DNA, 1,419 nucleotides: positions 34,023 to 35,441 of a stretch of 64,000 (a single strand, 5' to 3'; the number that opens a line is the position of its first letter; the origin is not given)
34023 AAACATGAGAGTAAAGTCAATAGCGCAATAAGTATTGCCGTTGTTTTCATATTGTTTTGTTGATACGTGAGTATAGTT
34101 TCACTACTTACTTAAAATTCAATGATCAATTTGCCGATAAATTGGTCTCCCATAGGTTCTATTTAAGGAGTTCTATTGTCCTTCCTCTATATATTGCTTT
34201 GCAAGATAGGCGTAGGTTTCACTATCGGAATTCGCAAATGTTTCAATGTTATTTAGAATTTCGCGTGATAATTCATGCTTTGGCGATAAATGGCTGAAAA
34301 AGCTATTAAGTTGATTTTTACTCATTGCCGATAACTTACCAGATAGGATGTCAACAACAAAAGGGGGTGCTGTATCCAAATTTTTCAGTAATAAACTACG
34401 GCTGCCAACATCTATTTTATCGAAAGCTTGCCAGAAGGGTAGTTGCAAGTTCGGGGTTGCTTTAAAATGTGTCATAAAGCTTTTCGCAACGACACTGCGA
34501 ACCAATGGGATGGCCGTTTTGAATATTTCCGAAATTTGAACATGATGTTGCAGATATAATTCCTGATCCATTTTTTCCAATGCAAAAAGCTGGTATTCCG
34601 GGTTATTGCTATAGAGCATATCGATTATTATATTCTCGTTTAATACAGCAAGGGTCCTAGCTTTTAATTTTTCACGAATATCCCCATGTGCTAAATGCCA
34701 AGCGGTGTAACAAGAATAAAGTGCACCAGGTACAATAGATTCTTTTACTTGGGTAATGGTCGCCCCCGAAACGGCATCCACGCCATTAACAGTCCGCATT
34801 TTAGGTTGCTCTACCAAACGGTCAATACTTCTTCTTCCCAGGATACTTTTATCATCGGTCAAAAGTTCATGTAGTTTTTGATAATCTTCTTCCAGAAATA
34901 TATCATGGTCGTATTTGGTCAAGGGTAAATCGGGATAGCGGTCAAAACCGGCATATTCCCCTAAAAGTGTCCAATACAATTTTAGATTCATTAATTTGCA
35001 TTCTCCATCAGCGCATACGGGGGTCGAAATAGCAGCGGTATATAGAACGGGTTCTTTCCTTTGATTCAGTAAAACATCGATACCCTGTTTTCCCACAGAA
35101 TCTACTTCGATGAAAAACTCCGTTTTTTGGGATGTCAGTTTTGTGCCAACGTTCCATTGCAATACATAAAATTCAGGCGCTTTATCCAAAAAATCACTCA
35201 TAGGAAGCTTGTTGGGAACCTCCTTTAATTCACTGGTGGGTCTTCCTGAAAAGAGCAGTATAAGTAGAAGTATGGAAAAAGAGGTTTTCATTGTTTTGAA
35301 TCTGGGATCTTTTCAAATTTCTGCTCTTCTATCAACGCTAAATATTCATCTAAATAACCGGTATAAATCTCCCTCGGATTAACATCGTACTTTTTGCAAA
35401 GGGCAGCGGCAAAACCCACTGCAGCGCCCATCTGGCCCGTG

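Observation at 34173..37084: Exported FAD-oxidoreductase coupled to a secreted SGAT (flavinylation-motif) protein inside a sulfatase operon (copy 1)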

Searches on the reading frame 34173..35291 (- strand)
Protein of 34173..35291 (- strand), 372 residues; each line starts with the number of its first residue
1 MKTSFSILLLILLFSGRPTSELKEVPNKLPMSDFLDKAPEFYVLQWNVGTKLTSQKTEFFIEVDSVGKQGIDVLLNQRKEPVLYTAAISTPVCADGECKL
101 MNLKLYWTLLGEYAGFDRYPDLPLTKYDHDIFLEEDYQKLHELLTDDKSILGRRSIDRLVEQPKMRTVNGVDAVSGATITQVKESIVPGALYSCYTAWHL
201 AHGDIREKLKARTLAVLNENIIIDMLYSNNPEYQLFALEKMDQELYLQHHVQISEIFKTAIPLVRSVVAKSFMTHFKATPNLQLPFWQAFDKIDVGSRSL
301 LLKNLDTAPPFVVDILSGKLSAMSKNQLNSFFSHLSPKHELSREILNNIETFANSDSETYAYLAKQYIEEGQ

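Call 3: search_protein_families(library=pfam, proteins=[window:34173-35291:-], max_evalue=1)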
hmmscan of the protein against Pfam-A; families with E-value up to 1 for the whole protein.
window:34173-35291:- (372 aa): 1 family
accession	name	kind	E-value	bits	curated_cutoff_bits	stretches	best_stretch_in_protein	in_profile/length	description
PF04205.19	FMN_bind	-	0.068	14.3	22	1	167-180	51-64/77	FMN-binding domain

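Call 4: search_protein_families(library=ncbifam, proteins=[window:34173-35291:-], max_evalue=1)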
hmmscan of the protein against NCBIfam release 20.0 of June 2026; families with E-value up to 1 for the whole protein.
window:34173-35291:- (372 aa): 0 families

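Call 8: find_homologous_proteins(query=window:34173-35291:-, max_evalue=0.001)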
Query window:34173-35291:- (372 aa): 197 proteins with E <= 0.001 among 3501 candidates; the best 120 are listed.
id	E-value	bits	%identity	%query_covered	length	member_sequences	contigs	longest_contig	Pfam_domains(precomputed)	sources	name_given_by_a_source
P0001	2.3e-246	835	100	100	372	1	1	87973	-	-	-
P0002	1.0e-215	734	87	100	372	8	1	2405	-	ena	-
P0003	5.5e-195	665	78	100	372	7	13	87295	-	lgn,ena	-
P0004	3.6e-192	656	79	99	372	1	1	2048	-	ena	-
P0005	3.3e-156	538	64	100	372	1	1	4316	-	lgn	-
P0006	4.5e-153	528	63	99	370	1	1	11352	-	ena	-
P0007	5.5e-153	527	65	92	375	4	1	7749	-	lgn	-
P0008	3.8e-151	521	61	99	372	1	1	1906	-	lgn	-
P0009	5.3e-151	521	59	100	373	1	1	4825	-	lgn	-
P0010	2.8e-150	518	65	92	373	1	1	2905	-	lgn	-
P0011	2.9e-150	518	61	99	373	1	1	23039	-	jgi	-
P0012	5.5e-150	517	65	92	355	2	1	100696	-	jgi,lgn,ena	-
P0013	6.6e-150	517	63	100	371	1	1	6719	-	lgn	-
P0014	1.9e-149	516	62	100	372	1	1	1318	-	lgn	-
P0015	2.5e-149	515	61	99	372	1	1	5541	-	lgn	-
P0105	1.3e-108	381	52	91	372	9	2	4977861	-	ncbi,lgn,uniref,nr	ncbi:hypothetical protein [Zobellia roscoffensis]|uniref:hypothetical protein n=1 Tax=Zobellia rosco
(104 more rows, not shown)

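Call 23: find_related_loci(query=A1, collection=genome_contigs, flank=10000)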
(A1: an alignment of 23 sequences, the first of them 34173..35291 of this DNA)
Query A1 (372 aa) in genome_contigs; peptide patterns used: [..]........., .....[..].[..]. (x = any residue, [..] = any of these).
119 stretches matched a pattern; 99 encode a relative of the query (tblastn E <= 1e-3); the best 80 are kept; 80 distinct loci.
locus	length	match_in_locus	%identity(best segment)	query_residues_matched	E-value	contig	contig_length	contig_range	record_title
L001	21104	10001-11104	61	1-369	3e-152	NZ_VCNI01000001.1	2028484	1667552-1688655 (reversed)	Flagellimonas algicola strain AsT0115 AsT0115_1, whole genome shotgun sequence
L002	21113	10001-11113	59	1-371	6e-152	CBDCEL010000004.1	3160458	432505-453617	MAG: Aurantibacter sp. isolate 67e0042e-5d0c-405c-9e18-64efbbc45119 genome assembly, contig: contig_4, whole genome shot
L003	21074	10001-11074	59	1-369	3e-151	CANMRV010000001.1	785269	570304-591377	uncultured Flavobacteriaceae bacterium isolate 2-612-J.fasta genome assembly, contig: NODE_1, whole genome shotgun seque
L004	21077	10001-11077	59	1-370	4e-150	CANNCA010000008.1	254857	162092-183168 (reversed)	uncultured Flavobacteriaceae bacterium isolate N2Y089-1.fasta genome assembly, contig: NODE_8, whole genome shotgun sequ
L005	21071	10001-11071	59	2-370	4e-150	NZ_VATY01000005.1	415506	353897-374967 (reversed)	Maribacter algarum strain RZ26 Scaffold5, whole genome shotgun sequence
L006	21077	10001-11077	58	1-370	7e-149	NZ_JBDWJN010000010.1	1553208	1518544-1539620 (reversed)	MAG: Maribacter sp. isolate CI.62.F.A4_427_31 CI_62_F_A4_427_31_000000000010, whole genome shotgun sequence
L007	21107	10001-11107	58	1-370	2e-148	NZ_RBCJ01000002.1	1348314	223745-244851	Ulvibacterium marinum strain CCMM003 NODE_2_length_1348314_cov_69.0106, whole genome shotgun sequence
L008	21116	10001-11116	58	1-372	2e-148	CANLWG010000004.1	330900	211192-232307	uncultured Flavobacteriaceae bacterium isolate 2-963.fasta genome assembly, contig: NODE_4, whole genome shotgun sequenc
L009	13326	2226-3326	59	1-368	3e-147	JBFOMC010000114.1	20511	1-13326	MAG: Flavobacteriaceae bacterium isolate E16Bin-3-2 c_000000000130, whole genome shotgun sequence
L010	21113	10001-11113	55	1-372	6e-146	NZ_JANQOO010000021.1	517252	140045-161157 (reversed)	MAG: Ulvibacterium sp. isolate IP29b_bin.135 k99_3070741, whole genome shotgun sequence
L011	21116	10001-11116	56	1-372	6e-146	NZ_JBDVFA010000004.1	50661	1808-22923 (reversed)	MAG: Aurantibacter sp. isolate CB.37.F.D4_140_35 CB_37_F_D4_140_35_000000000004, whole genome shotgun sequence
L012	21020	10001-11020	58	32-372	8e-145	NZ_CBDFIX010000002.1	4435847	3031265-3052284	MAG: Ulvibacterium sp. isolate 18236579-7ab4-40b4-89a9-c00f63bf9344 contig_2, whole genome shotgun sequence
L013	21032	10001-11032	60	27-370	7e-145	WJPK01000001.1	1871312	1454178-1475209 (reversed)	Flavobacteriaceae bacterium EG-1 EG-1_1, whole genome shotgun sequence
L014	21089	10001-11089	56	10-370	7e-142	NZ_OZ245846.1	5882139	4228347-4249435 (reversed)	MAG: Ulvibacterium sp. isolate 40d8580c-2cfc-4524-b3ab-290e7e8e622b chromosome 1, complete sequence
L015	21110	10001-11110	58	1-371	5e-142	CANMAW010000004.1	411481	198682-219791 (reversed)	uncultured Flavobacteriaceae bacterium isolate 4-528.fasta genome assembly, contig: NODE_4, whole genome shotgun sequenc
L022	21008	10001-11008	53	35-370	2e-119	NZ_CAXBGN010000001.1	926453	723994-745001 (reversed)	MAG: uncultured Kriegella sp. isolate ERR2762110_binner23_Refined_20 ERZ3422254.4, whole genome shotgun sequence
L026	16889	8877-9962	47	8-370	1e-112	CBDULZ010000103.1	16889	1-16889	MAG TPA_asm: uncultured Kriegella sp. isolate SRR22808126_binner23_Refined_12 genome assembly, contig: ERZ25043457.1769,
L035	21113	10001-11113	46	1-372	3e-108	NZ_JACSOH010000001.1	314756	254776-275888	Cytophaga sp. FL35 Ga0137942_1001, whole genome shotgun sequence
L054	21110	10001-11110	48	1-370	4e-120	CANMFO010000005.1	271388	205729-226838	uncultured Flavobacteriaceae bacterium isolate 3-18-3Z.fasta genome assembly, contig: NODE_5, whole genome shotgun seque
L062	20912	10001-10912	39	71-369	2e-69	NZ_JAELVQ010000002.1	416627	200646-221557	Snuella sedimenti strain CAU 1569 contig2, whole genome shotgun sequence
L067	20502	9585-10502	38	69-369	2e-66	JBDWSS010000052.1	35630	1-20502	MAG: Flavobacteriaceae bacterium isolate LC.104.M.D5_486_116 LC_104_M_D5_486_116_000000000052, whole genome shotgun sequ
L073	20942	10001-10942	38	63-371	9e-63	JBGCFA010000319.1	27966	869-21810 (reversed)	MAG: Bacteroidia bacterium isolate SGMAG-33 contig319, whole genome shotgun sequence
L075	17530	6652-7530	39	80-370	5e-62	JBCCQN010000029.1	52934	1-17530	MAG: Bacteroidota bacterium isolate P01_D01_bin.153 k141_2727424_length_52934_cov_24.7949, whole genome shotgun sequence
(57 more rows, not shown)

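Call 25: predict_structure(alignment_id=A1)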
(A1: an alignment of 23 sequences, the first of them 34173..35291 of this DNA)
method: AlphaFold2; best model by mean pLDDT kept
length: 372 residues; sequences in the alignment: 23
mean_pLDDT: 83.4   pTM: 0.76
mean pLDDT of the five models: 83.4, 82.2, 82.1, 81.3, 77.3
residues with pLDDT >= 90: 226; 70-90: 71; 50-70: 41; < 50: 34
segments of 3 or more residues with pLDDT < 50: 16-32, 165-167, 176-186
pLDDT, mean of each block of 10 residues (from residue 1): 58 45 30 79 90 94 83 95 93 71 94 94 73 89 90 77 51 47 50 88 92 94 95 96 96 97 95 93 96 96 93 96 97 82 93 95 92 61
secondary structure, 60 per line:
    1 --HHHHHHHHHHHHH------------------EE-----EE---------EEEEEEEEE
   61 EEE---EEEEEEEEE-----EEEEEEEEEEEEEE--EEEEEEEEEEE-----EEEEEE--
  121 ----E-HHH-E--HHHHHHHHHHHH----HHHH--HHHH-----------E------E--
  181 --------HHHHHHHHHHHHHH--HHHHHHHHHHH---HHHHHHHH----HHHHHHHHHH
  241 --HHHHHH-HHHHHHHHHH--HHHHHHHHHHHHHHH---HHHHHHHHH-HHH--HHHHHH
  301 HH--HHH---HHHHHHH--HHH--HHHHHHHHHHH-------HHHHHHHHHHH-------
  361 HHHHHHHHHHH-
elements in order: H3-15 E52-63 E67-75 E81-94 E97-107 E113-118 H134-145 H150-153 H156-159 H189-202 H205-215 H219-226 H231-240 H243-248 H250-259 H262-276 H280-288 H295-302 H311-317 H325-335 H343-353 H361-371
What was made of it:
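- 34998..35015 (-): CADGEC (C93...C98): invariant cysteine pair on a beta-hairpin of the N-domain. It is probably a disulfide. The strands are 81-94 and 97-107 in the model (call 25).
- The cysteines sit on adjacent strands of one hairpin, as expected for a structural disulfide (call 25).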

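Call 29: fold_search(model_id=the predicted structure, library=pdb)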
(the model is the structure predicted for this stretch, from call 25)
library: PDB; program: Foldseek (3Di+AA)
matches with E <= 10: 473; with E <= 0.001: 0
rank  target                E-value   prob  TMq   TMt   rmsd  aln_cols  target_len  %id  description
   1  7q1e_C                3.2e-02  1.00  0.30  0.58   4.8       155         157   16  CPAP:TUBULIN:IIH5 ALPHAREP COMPLEX (released 2022-04-13)
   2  6fsq                  3.5e-02  0.84  0.18  0.18  12.4       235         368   13  Structure of A3_bGFPD, an artificial bi-domain protein based on two different alphaRep domains : A3 and a GFP binding do (released 2018-08-08)
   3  6gwd_G                3.7e-02  1.00  0.29  0.58   5.0       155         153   16  Tubulin:iiH5 alphaRep complex (released 2019-01-30)
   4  1m8w_B                5.9e-02  0.91  0.21  0.23  12.0       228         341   11  CRYSTAL STRUCTURE OF THE PUMILIO-HOMOLOGY DOMAIN FROM HUMAN PUMILIO1 IN COMPLEX WITH NRE1-19 RNA (released 2002-09-25)
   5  9t1m_E                6.2e-02  1.00  0.28  0.57   5.2       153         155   16  Nuclear export protein/Non-structural protein 2 (NEP/NS2) in complex with artificial alpha Rep protein (released 2025-11-12)
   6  9c59_B                6.8e-02  0.96  0.25  0.17  10.2       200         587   11  Human AP-3 dimer bound to myristoylated Arf1 (Q71L) and LAMP1 cargo on a lipid nanodisc (released 2024-12-18)
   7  4xl5_C                8.0e-02  0.75  0.19  0.26  13.4       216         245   13  X-ray structure of bGFP-A / EGFP complex (released 2015-08-19)
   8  9t1m_A                8.4e-02  1.00  0.29  0.58   5.1       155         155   15  Nuclear export protein/Non-structural protein 2 (NEP/NS2) in complex with artificial alpha Rep protein (released 2025-11-12)
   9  3bsb_A                1.0e-01  0.97  0.25  0.27   9.8       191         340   12  Crystal Structure of Human Pumilio1 in Complex with CyclinB reverse RNA (released 2008-04-08)
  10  6gwd_H                1.3e-01  0.99  0.30  0.58   5.0       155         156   16  Tubulin:iiH5 alphaRep complex (released 2019-01-30)
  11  7r0r_MODEL_1_A        1.3e-01  0.41  0.15  0.22  13.6       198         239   15  Solution structure of the designed Armadillo repeat protein N(A4)M4C(AII) refined by pseudocontact shifts (released 2022-06-22)
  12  4xvp_D                1.3e-01  0.99  0.28  0.54   5.2       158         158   14  X-ray structure of bGFP-C / EGFP complex (released 2015-08-19)
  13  6gx7_E                1.3e-01  0.85  0.19  0.33  11.9       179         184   14  Tubulin-CopN-alphaRep complex (released 2019-04-24)
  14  7pks_p                1.4e-01  0.87  0.27  0.18  13.0       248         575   14  Structural basis of Integrator-mediated transcription regulation (released 2021-12-08)
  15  2yjy_B                1.4e-01  0.77  0.21  0.23  12.2       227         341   10  A specific and modular binding code for cytosine recognition in PUF domains (released 2011-06-08)
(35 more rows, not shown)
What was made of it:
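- Checked: Its best Foldseek hits are alphaRep/HEAT repeat proteins (calls 25, 29).
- The HEAT-like domain is a generic protein-interaction scaffold (call 29).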

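Call 34: search_protein_representatives(alignment_id=A1)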
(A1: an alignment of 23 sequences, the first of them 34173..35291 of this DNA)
Query: 23 sequences, 372 profile positions. Proteins with E-value up to 0.001 (for the whole library): 845; up to 1e-10: 745; up to 1e-30: 520. The best 150 are listed.
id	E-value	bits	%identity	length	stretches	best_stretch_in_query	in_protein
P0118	1.6e-161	553.8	-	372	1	1-371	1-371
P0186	1.2e-93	330.5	-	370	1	67-369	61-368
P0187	1.4e-93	330.3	-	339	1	44-368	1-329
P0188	1.7e-93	329.9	-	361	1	62-368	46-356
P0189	3.0e-86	306.1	-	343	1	71-371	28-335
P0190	3.1e-85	302.7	-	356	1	36-366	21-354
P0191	9.6e-85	301.1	-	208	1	165-370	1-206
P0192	6.0e-83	295.2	-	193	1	1-193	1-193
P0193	1.4e-82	294.0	-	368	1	69-371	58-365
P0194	2.4e-82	293.2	-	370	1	47-371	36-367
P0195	1.8e-81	290.3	-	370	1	35-371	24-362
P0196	3.5e-81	289.4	-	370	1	26-371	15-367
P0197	8.1e-79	281.6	-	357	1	67-371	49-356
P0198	1.1e-78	281.3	-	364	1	30-368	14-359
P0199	1.3e-78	281.0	-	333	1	63-369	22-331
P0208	8.4e-69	248.7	-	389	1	67-369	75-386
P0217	2.5e-62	227.4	-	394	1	64-369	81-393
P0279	1.2e-47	179.1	-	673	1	71-369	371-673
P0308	1.1e-45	172.6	-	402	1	76-361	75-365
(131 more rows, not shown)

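Call 35: find_encoding_contigs(protein=P0105, flank=10000, max_places=2)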
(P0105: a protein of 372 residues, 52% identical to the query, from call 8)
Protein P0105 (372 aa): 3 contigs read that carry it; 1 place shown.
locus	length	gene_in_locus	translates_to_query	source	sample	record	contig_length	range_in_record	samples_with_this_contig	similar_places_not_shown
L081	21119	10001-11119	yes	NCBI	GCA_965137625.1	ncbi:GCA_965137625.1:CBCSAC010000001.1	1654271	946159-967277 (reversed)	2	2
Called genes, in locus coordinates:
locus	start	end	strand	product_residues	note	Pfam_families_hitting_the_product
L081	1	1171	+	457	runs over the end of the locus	PF01120:Alpha_L_fucos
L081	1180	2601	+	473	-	PF01120:Alpha_L_fucos, PF00754:F5_F8_type_C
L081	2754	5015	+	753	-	PF23500:DUF7133, PF13646:HEAT_2 (faint), PF00034:Cytochrom_C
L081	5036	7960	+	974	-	PF02837:Glyco_hydro_2_N, PF22666:Glyco_hydro_2_N2, PF13364:BetaGal_ABD2 (weak), PF00703:Glyco_hydro_2, PF02836:Glyco_hydro_2_C, PF16355:DUF4982, PF18565:Glyco_hydro2_C5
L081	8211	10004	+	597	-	PF00890:FAD_binding_2 (weak), PF01134:GIDA (weak), PF01266:DAO (weak), PF07992:Pyr_redox_2 (weak), PF12831:FAD_oxidored, PF13450:NAD_binding_8 (weak)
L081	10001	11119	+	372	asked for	-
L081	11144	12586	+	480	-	PF02554:CstA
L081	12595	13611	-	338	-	PF00392:GntR, PF14502:HTH_41 (faint), PF13377:Peripla_BP_3 (weak)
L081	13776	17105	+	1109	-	PF13620:CarboxypepD_reg, PF13715:CarbopepD_reg_2, PF07715:Plug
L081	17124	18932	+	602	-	PF14322:SusD-like_3, PF12771:SusD-like_2, PF07980:SusD_RagB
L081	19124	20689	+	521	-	PF00474:SSF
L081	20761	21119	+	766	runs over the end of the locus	PF00070:Pyr_redox (faint), PF00890:FAD_binding_2 (weak), PF01134:GIDA (faint), PF01266:DAO (weak), PF07992:Pyr_redox_2 (faint), PF12831:FAD_oxidored, PF13450:NAD_binding_8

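Call 39: search_solved_structures(query=A1, max_evalue=10, show_alignments=3)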
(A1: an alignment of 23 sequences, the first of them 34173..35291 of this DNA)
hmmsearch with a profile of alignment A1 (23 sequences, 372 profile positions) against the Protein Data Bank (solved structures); distinct sequences matched with E-value up to 10: 3.
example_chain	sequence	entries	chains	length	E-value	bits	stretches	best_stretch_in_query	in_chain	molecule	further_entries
9cte_A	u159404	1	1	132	0.17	14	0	267-312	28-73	De novo protein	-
7jrq_A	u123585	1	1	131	0.51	12.4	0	280-314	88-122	MPP1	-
5woe_A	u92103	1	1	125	0.98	11.5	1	273-341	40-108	Sorting nexin-25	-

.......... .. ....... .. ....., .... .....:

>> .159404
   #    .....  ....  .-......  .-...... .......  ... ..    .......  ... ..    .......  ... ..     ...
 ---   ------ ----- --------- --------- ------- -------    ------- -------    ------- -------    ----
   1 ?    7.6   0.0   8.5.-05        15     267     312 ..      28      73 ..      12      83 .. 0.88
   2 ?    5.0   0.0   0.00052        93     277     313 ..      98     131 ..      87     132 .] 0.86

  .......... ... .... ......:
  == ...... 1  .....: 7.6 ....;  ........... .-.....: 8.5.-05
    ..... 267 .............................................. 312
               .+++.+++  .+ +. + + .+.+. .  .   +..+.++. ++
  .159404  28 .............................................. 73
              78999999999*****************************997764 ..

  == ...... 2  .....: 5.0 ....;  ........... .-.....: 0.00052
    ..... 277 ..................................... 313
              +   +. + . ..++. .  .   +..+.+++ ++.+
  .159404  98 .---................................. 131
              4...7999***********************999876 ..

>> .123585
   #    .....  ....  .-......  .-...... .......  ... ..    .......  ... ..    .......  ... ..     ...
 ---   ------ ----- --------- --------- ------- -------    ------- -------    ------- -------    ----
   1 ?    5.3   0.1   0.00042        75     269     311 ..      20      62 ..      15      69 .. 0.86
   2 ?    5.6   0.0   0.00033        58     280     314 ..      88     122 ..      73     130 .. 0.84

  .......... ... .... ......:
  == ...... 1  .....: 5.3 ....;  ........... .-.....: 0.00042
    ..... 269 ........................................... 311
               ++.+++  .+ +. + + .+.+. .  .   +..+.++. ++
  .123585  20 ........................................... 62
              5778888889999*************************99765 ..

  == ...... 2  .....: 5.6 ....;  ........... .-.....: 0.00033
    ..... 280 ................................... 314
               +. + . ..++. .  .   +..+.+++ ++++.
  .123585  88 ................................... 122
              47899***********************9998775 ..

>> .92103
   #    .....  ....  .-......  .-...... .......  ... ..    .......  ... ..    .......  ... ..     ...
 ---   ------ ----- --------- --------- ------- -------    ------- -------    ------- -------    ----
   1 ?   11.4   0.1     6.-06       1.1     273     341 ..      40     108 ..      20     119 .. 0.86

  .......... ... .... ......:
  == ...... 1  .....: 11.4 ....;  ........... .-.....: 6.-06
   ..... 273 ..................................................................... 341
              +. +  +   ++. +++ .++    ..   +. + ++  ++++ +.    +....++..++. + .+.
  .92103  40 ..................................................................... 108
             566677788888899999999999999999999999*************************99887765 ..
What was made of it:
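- On FMN_bind domain (PF04205; NqrC/RnfG type): An HMM of the family finds no FMN_bind chain in PDB at E<=10 (call 39).
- An HMM search of PDB finds nothing (call 39).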

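Call 48: search_protein_families(library=pfam, proteins=[P0279, P0208, P0217, P0308], max_evalue=0.1)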
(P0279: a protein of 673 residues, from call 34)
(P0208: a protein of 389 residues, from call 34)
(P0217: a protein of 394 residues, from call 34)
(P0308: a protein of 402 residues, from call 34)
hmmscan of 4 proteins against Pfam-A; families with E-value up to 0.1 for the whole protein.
P0279 (673 aa): 1 family
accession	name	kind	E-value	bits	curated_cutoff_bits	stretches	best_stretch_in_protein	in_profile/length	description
PF01554.23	MatE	-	8e-11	42.3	24.9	2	126-266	15-153/161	MatE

P0208 (389 aa): 0 families

P0217 (394 aa): 0 families

P0308 (402 aa): 0 families

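Call 49: find_encoding_contigs(protein=P0279, flank=8000, max_places=2)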
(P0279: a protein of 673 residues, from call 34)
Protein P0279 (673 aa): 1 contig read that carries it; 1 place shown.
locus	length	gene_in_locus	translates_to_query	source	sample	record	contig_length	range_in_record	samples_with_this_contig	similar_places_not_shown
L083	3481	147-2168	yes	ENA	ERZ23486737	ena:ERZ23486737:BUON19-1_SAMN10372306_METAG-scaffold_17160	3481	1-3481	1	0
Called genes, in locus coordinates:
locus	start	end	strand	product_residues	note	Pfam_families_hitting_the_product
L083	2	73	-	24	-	?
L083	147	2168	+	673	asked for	PF01554:MatE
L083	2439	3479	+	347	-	?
